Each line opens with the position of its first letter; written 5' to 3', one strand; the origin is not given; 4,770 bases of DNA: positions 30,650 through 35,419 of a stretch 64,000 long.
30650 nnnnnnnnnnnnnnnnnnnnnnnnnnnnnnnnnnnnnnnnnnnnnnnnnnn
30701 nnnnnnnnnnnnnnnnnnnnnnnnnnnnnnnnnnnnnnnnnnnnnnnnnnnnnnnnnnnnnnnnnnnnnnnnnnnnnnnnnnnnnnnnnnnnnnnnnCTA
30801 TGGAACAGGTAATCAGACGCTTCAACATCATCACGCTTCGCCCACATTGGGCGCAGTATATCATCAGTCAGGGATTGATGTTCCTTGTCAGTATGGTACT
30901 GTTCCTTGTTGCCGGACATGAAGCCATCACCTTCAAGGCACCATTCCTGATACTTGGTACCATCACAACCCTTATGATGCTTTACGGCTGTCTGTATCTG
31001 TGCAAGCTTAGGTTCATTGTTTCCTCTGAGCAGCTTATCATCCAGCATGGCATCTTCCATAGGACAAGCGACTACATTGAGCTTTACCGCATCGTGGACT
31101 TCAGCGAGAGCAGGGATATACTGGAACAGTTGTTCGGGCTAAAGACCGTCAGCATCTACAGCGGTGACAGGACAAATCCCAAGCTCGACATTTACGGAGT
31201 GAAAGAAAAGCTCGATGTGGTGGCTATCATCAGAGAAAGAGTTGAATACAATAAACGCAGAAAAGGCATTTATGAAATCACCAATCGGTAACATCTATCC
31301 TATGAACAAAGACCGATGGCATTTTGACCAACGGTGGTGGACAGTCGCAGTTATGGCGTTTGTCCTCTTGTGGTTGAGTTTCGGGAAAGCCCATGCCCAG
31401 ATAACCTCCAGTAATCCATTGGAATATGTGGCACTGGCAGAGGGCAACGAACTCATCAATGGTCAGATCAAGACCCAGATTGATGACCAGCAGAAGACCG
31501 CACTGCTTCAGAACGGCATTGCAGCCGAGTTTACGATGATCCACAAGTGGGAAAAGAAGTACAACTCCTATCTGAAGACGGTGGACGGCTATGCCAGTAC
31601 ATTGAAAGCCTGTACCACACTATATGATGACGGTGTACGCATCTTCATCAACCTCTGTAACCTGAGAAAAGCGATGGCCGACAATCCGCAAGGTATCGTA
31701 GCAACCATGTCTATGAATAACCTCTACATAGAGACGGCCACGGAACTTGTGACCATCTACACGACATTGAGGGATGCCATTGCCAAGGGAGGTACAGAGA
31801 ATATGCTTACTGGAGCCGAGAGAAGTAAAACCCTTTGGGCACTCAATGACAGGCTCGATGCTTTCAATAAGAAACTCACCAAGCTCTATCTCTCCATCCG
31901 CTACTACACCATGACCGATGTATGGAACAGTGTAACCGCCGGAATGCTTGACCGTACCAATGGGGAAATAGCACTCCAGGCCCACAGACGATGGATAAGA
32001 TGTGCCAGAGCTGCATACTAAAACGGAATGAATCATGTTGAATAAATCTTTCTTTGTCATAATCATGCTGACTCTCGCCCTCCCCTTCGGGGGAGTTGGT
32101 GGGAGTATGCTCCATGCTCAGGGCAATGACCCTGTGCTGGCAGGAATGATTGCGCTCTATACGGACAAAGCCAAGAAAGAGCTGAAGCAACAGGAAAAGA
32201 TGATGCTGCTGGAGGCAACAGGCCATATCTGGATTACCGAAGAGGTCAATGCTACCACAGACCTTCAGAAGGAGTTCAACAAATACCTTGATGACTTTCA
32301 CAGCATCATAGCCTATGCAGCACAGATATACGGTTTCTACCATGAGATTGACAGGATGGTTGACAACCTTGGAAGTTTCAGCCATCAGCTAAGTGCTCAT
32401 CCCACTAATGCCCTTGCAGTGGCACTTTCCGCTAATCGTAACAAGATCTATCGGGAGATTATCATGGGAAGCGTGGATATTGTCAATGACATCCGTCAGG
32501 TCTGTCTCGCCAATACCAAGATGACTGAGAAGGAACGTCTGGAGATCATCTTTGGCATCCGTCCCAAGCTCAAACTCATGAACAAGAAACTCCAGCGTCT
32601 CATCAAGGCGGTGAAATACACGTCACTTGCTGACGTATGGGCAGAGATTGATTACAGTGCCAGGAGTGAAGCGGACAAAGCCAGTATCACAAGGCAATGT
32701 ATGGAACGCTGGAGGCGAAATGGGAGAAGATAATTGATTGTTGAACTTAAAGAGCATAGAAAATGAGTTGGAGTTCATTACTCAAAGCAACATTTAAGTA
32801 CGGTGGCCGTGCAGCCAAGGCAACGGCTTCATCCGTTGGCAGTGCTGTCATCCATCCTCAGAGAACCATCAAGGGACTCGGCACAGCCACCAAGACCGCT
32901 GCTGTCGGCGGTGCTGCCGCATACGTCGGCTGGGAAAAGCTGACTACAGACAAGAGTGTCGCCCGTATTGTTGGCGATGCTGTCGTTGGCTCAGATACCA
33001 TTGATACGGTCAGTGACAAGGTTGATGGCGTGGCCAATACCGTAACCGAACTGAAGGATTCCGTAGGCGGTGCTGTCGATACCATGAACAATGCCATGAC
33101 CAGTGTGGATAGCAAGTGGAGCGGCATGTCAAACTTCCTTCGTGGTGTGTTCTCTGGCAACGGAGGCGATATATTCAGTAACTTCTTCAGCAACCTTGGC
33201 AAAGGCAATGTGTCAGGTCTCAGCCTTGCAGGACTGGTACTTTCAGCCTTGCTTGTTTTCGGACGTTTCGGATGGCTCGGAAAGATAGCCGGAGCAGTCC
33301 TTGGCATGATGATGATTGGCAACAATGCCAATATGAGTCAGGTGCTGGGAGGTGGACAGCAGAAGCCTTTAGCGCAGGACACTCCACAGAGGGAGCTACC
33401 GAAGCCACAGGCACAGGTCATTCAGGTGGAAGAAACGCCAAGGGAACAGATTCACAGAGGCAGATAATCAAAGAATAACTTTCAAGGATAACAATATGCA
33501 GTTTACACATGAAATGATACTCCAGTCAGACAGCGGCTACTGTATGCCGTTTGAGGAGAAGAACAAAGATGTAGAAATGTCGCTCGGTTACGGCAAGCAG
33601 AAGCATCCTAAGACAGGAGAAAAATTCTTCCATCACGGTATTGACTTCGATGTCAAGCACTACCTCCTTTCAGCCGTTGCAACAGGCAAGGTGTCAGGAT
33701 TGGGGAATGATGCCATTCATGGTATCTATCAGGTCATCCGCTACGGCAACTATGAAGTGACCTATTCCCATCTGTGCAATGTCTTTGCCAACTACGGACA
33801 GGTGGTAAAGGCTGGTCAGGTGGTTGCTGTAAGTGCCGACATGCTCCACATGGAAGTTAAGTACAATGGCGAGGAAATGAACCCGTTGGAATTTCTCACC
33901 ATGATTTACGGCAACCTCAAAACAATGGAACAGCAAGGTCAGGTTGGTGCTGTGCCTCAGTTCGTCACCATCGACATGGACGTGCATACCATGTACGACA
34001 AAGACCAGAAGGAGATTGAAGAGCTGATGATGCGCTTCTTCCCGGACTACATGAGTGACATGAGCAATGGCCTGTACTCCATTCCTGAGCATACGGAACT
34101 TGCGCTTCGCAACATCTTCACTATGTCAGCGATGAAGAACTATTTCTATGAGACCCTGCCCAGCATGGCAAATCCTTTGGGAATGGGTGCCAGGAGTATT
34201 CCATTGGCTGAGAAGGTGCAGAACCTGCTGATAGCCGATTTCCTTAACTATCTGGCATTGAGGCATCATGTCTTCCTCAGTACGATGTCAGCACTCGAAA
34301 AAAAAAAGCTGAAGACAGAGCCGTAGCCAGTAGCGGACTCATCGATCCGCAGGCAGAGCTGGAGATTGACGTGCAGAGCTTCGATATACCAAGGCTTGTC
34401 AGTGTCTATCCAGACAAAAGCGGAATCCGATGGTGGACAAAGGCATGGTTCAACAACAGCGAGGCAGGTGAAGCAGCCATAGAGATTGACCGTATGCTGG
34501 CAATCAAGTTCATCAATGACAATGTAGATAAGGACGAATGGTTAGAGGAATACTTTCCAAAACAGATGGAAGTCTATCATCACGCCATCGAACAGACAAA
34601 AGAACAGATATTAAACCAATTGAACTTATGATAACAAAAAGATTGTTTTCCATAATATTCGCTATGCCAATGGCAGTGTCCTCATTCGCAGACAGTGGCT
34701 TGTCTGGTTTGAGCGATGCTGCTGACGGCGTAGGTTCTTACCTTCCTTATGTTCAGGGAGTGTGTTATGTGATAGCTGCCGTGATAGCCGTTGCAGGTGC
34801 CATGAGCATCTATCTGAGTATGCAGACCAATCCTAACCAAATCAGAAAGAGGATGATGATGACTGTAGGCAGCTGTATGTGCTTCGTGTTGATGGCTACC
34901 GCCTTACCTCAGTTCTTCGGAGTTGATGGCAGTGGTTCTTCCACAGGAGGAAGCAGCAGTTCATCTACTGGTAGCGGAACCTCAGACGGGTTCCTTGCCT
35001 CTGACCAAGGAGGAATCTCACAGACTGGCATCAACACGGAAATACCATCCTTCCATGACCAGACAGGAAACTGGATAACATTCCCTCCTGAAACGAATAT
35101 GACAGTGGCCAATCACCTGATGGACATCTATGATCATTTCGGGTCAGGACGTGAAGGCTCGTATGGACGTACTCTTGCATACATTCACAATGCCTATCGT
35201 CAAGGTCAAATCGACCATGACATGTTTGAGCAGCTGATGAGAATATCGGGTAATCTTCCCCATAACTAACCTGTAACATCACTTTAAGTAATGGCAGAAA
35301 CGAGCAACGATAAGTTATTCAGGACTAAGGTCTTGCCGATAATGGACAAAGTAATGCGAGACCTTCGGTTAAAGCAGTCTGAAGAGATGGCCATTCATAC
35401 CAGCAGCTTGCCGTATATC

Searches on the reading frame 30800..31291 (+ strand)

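Call 11: search_protein_families(library=pfam, proteins=[window:30800-31291:+], max_evalue=0.001)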
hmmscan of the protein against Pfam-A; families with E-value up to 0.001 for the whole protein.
window:30800-31291:+ (163 aa): 1 family
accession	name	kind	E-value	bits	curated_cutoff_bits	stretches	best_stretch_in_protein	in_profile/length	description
PF03703.20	bPH_2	-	1.3e-10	41.8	22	1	71-140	5-74/78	Bacterial PH domain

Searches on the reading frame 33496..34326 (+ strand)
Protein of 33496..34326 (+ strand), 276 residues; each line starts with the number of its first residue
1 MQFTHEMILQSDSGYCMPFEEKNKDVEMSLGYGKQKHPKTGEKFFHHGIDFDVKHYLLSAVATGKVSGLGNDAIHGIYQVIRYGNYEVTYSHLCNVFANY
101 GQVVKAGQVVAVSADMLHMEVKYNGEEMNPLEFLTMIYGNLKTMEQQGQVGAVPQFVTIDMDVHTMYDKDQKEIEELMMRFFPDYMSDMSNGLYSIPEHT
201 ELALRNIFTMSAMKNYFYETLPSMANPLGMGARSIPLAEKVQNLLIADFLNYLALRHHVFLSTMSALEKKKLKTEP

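Call 11: search_protein_families(library=pfam, proteins=[window:33496-34326:+], max_evalue=0.001)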
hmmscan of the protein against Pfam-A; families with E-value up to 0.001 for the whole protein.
window:33496-34326:+ (276 aa): 1 family
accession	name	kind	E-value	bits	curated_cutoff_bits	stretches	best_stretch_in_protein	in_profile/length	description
PF01551.29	Peptidase_M23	-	8.4e-09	36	28.7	1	45-130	2-96/96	Peptidase family M23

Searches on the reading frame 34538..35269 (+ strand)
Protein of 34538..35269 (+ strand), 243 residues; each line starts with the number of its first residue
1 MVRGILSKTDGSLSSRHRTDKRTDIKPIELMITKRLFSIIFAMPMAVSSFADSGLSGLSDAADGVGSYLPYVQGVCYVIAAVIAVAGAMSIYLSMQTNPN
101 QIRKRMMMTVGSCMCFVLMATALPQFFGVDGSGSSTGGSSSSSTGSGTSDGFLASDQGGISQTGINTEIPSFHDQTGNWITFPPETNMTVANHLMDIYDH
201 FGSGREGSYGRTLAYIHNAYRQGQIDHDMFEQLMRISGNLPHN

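Call 11: search_protein_families(library=pfam, proteins=[window:34538-35269:+], max_evalue=0.001)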
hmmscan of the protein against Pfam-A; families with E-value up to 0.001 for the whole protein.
window:34538-35269:+ (243 aa): 1 family
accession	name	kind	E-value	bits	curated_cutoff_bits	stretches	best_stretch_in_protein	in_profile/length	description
PF13572.11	DUF4134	-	4.4e-20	72.2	26.5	1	39-127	4-93/93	Domain of unknown function (DUF4134)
